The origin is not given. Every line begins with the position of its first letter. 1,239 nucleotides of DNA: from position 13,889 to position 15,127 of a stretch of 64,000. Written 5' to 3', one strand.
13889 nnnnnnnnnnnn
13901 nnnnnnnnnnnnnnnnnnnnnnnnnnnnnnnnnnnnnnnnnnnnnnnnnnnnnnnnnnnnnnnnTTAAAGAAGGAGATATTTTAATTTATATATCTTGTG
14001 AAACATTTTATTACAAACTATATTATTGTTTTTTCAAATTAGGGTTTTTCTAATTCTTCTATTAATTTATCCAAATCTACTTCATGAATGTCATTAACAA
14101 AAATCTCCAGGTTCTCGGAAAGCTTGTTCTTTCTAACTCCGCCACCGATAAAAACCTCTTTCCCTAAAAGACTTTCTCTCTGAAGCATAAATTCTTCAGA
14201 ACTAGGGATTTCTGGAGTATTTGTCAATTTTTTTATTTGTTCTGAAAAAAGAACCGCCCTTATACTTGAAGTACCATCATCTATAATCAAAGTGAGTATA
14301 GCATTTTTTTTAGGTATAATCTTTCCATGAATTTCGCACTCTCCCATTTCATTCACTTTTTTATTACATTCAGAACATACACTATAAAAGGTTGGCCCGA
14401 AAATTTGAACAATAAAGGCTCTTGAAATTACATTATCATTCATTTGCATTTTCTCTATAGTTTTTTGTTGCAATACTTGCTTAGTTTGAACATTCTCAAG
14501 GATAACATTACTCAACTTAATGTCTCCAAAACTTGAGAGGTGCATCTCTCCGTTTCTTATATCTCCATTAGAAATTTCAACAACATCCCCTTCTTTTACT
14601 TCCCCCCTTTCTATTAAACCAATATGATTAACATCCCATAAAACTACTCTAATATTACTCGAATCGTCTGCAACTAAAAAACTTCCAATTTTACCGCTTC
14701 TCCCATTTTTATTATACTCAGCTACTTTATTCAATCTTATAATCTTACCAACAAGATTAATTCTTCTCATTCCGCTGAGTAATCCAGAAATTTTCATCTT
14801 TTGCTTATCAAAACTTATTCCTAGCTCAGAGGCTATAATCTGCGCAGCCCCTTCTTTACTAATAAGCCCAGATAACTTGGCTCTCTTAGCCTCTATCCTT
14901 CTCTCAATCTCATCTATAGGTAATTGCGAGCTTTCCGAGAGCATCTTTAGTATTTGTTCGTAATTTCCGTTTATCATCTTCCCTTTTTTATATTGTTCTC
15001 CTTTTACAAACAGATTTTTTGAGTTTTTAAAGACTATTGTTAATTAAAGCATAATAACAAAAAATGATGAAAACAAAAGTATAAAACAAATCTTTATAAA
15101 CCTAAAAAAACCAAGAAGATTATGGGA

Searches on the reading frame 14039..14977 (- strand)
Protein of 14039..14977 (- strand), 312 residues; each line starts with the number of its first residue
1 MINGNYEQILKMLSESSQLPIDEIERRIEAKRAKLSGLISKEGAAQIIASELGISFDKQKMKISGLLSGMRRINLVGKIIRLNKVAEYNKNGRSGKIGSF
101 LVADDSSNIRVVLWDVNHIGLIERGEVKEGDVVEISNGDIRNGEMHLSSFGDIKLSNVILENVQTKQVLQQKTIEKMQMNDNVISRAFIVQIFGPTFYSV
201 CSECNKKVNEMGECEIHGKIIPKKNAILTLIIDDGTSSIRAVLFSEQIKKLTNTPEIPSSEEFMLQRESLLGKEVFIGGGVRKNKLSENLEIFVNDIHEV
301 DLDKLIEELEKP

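Call 11: search_protein_families(library=pfam, proteins=[window:14039-14977:-], max_evalue=0.001)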
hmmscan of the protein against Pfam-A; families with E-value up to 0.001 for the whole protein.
window:14039-14977:- (312 aa): 2 families
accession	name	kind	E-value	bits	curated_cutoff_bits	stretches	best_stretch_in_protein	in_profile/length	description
PF01336.31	tRNA_anti-codon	-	1.8e-09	37.8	27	1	75-142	3-59/75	OB-fold nucleic acid binding domain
PF17244.8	CDC24_OB3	-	0.00036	20.8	25.4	0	69-242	5-184/216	Cell division control protein 24, OB domain 3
